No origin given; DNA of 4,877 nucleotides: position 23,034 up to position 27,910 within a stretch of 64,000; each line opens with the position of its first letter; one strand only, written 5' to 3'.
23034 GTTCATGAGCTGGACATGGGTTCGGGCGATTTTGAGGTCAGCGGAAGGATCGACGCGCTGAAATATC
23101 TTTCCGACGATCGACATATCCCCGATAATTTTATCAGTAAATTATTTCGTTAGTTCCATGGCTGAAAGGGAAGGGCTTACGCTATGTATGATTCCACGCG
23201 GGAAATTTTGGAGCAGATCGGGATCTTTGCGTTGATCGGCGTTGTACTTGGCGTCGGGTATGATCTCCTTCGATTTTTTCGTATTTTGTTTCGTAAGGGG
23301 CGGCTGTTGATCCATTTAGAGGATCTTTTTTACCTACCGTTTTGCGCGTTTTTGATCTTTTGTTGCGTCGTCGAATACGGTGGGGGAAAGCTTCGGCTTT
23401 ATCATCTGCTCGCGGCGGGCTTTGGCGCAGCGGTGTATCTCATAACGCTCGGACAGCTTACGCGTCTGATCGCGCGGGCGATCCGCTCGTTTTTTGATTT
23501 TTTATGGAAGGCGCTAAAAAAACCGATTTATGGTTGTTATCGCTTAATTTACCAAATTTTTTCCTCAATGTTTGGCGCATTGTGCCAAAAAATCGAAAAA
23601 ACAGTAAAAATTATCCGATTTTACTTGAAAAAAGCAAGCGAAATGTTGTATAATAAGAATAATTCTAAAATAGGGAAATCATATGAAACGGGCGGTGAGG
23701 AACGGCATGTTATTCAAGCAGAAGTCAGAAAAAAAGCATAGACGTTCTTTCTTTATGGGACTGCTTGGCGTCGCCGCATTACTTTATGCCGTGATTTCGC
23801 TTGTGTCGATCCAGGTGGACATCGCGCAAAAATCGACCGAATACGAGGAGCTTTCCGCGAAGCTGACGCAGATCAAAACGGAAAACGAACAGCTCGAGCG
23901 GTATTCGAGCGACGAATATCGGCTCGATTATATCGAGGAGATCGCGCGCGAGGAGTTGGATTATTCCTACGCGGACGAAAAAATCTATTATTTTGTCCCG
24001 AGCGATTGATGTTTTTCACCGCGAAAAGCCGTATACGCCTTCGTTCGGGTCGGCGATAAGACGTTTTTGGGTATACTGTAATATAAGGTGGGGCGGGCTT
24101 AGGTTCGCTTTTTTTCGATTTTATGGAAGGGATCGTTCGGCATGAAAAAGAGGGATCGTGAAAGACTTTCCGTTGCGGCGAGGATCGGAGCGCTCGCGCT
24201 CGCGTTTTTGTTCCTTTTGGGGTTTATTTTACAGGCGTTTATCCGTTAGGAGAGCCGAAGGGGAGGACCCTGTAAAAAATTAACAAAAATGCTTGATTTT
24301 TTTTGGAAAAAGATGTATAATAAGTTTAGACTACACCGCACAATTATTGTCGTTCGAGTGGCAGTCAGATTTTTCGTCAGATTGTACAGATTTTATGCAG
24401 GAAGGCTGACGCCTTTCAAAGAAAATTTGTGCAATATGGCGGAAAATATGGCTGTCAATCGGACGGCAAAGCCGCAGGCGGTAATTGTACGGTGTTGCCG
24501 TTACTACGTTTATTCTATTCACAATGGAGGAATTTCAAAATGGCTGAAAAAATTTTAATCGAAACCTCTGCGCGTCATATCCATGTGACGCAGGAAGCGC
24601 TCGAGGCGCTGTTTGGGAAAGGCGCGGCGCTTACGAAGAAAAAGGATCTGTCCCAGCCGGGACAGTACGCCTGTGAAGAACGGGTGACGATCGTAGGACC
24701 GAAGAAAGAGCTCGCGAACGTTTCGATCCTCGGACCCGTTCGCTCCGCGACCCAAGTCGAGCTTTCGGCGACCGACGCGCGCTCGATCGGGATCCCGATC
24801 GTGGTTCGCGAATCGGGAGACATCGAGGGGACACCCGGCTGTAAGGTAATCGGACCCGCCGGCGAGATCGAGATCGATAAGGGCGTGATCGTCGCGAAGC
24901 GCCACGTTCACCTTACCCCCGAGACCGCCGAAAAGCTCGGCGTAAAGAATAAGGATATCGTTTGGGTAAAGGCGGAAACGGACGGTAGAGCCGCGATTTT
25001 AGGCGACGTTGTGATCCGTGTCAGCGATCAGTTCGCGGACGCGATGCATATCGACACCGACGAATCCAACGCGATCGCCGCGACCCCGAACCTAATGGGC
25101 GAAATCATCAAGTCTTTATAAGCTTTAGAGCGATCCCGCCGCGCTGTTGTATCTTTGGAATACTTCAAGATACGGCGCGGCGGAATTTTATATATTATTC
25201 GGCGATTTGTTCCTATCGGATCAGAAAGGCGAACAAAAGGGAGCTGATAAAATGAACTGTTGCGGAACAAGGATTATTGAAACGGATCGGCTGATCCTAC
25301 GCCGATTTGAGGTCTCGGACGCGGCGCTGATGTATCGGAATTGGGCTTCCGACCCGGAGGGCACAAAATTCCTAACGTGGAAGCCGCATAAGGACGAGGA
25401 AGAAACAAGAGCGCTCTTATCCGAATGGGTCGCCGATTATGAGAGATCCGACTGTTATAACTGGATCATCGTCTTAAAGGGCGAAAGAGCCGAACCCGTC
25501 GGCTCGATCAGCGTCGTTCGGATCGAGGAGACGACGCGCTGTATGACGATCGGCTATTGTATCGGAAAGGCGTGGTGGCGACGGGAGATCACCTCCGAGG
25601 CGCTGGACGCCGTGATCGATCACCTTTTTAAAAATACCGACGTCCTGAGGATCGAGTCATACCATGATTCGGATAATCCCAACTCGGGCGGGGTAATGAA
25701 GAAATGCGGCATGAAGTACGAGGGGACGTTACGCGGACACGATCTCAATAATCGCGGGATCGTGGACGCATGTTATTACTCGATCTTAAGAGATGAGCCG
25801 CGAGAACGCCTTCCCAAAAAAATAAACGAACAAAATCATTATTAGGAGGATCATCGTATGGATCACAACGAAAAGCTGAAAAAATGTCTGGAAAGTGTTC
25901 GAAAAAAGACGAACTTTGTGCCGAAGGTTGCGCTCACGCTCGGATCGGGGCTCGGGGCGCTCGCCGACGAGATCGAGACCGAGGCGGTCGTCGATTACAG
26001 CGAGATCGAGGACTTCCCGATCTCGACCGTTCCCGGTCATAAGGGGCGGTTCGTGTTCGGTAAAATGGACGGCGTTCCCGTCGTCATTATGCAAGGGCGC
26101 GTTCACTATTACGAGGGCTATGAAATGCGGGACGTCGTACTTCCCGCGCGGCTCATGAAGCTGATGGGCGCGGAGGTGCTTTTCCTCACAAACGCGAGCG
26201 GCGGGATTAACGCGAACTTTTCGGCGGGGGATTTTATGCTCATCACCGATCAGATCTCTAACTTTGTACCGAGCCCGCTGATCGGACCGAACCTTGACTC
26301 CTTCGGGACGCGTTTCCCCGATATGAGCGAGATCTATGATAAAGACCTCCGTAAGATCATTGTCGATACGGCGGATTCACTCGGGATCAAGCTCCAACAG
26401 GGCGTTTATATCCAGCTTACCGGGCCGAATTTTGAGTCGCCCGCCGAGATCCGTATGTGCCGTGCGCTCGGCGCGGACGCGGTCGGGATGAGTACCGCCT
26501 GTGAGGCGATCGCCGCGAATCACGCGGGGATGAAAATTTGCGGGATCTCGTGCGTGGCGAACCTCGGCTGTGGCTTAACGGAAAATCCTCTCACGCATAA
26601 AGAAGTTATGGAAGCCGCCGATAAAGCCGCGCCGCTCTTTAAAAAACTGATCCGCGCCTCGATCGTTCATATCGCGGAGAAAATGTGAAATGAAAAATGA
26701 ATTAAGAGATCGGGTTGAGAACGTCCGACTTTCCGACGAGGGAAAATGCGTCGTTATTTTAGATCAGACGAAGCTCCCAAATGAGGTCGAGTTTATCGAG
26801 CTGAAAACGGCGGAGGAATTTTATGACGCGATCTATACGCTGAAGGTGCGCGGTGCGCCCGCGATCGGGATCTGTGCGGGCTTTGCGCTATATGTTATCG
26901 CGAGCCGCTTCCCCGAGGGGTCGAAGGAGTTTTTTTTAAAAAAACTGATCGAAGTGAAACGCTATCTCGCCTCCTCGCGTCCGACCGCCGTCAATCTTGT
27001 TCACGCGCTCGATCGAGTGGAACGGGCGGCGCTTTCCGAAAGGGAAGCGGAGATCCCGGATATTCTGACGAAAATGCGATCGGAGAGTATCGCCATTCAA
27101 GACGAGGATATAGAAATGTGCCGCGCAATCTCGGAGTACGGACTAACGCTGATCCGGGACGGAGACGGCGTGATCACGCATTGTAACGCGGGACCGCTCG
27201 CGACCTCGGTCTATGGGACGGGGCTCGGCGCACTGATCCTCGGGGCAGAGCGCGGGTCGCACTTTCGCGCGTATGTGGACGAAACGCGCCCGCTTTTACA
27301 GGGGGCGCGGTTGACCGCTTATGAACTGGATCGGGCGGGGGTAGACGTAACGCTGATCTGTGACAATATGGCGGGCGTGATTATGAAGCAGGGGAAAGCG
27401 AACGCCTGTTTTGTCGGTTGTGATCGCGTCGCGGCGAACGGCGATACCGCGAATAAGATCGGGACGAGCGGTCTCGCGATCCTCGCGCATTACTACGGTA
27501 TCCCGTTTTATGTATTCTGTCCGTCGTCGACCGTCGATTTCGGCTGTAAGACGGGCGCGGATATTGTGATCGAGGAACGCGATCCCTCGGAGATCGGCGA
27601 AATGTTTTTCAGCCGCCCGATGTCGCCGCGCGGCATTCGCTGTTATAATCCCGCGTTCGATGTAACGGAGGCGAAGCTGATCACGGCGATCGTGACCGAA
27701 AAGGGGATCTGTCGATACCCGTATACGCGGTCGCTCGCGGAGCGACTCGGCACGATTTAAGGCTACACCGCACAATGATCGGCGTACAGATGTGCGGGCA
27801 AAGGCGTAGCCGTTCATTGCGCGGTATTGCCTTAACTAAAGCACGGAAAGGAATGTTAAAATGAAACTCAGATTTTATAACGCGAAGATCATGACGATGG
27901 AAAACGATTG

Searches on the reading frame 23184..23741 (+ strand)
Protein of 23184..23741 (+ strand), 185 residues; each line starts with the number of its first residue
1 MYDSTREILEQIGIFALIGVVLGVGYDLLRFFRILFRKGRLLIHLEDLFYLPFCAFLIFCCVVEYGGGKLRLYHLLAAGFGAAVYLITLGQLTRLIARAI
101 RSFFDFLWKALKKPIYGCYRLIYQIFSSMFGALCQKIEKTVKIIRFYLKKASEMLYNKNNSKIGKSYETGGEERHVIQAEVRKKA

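Call 18: search_protein_families(library=pfam, proteins=[window:23184-23741:+])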
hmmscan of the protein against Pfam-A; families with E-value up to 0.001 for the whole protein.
window:23184-23741:+ (185 aa): 1 family
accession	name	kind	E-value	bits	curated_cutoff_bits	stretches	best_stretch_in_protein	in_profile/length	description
PF09578.15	Spore_YabQ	-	1.1e-16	61.2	27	1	14-89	3-78/79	Spore cortex protein YabQ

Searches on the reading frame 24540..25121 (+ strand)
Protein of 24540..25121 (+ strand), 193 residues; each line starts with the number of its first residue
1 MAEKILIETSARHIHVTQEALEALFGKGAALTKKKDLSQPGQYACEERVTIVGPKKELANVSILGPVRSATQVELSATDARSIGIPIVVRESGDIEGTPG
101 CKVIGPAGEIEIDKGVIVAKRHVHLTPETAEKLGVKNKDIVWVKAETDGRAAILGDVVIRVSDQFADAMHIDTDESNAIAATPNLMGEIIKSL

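Call 18: search_protein_families(library=pfam, proteins=[window:24540-25121:+])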
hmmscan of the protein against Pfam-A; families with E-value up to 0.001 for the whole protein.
window:24540-25121:+ (193 aa): 1 family
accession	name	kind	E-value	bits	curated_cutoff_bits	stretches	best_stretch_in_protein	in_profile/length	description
PF06130.18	PTAC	-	2.4e-79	265.7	25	1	7-180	2-174/176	Phosphate propanoyltransferase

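Call 19: find_encoding_contigs(protein=window:24540-25121:+, flank=10000, max_places=10)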
Protein window:24540-25121:+ (193 aa): 3 contigs read that carry it; 2 places shown.
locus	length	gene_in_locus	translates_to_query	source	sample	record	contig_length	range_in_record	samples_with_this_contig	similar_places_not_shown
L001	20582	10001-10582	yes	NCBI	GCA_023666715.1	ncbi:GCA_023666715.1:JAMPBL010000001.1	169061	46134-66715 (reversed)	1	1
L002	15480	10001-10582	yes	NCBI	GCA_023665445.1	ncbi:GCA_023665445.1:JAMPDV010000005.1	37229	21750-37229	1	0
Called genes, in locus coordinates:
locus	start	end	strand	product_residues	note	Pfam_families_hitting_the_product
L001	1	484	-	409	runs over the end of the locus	PF01136:Peptidase_U32, PF16325:Peptidase_U32_C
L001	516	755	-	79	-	PF01479:S4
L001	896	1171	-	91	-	PF00216:Bac_DNA_binding, PF18291:HU-HIG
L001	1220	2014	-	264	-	PF03819:MazG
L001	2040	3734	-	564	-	PF01943:Polysacc_synt, PF03023:MurJ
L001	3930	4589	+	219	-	PF01712:dNK (weak), PF02223:Thymidylate_kin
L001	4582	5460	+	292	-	PF09924:LPG_synthase_C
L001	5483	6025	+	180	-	PF01965:DJ-1_PfpI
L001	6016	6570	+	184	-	PF01812:5-FTHF_cyc-lig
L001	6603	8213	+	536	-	PF02618:YceG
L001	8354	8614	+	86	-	PF07873:YabP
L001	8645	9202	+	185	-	PF09578:Spore_YabQ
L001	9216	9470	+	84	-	PF04977:DivIC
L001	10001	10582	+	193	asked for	PF06130:PTAC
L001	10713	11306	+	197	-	PF13302:Acetyltransf_3, PF00583:Acetyltransf_1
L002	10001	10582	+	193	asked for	PF06130:PTAC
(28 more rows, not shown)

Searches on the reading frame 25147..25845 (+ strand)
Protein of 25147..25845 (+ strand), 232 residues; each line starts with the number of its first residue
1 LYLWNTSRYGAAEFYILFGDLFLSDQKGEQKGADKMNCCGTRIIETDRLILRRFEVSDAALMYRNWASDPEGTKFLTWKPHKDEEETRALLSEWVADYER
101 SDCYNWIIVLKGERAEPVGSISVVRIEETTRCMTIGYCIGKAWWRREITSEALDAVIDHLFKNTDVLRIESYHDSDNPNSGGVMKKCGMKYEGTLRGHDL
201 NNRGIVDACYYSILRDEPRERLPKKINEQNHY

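Call 18: search_protein_families(library=pfam, proteins=[window:25147-25845:+])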
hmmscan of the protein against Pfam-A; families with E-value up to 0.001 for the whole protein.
window:25147-25845:+ (232 aa): 2 families
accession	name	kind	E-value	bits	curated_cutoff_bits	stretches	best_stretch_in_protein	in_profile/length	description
PF13302.13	Acetyltransf_3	-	1.5e-31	110.4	25.4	1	48-190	1-138/138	Acetyltransferase (GNAT) domain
PF00583.31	Acetyltransf_1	-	1.4e-07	32.2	20.7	1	83-189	16-116/116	Acetyltransferase (GNAT) family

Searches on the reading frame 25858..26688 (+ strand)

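Call 18: search_protein_families(library=pfam, proteins=[window:25858-26688:+])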
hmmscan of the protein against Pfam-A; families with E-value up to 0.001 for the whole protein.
window:25858-26688:+ (276 aa): 1 family
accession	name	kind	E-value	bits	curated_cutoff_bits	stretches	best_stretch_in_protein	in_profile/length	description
PF01048.26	PNP_UDP_1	-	6.8e-56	189.7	25.1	1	23-269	1-232/233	Phosphorylase superfamily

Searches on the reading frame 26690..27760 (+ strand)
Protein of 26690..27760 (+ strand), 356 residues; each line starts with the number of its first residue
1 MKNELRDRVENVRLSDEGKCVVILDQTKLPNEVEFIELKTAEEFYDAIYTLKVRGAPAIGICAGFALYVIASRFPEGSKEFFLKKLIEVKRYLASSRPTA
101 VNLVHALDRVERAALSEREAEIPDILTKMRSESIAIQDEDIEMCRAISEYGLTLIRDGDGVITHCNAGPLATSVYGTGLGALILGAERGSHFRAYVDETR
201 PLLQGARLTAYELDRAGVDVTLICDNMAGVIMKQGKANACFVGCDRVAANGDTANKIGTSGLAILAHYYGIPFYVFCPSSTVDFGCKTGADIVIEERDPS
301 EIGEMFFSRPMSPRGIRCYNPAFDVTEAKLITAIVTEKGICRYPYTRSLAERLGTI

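Call 18: search_protein_families(library=pfam, proteins=[window:26690-27760:+])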
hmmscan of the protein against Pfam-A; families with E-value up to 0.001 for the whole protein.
window:26690-27760:+ (356 aa): 1 family
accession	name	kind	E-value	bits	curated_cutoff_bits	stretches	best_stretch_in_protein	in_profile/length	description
PF01008.23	IF-2B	-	1.4e-71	241.4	22.4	1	52-341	1-278/280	Initiation factor 2 subunit family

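Call 35: find_related_loci(query=window:26690-27760:+, collection=metagenome_contigs, flank=6000)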
Query window:26690-27760:+ (356 aa) in metagenome_contigs; peptide patterns used: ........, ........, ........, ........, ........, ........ (x = any residue, [..] = any of these).
321 stretches matched a pattern; 18 encode a relative of the query (tblastn E <= 1e-3); 18 distinct loci.
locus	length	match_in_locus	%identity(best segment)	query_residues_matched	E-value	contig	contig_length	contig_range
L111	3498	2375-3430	82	2-353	0e+0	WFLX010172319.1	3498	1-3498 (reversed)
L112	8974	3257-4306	71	2-351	8e-165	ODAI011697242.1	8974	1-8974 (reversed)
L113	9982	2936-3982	71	8-356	8e-165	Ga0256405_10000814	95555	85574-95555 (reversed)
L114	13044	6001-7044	68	8-355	2e-162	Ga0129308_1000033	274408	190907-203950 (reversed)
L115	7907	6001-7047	65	5-353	6e-155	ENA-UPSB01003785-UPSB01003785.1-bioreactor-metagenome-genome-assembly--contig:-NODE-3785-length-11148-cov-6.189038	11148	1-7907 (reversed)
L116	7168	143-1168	62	8-349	2e-141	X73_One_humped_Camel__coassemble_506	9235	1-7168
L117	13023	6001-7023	59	8-349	3e-133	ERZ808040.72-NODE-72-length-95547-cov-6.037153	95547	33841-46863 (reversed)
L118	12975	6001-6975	59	24-349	2e-130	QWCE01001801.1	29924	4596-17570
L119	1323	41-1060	56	10-349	1e-136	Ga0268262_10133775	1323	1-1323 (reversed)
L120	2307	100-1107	55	10-345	8e-129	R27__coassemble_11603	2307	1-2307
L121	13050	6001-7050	52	1-350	3e-117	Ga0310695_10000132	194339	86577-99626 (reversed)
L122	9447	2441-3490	52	1-350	3e-117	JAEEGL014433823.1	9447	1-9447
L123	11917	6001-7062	52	10-356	2e-112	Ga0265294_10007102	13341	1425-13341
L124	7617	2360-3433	49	7-356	9e-112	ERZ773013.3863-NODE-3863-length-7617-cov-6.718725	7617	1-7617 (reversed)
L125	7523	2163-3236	49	7-356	8e-111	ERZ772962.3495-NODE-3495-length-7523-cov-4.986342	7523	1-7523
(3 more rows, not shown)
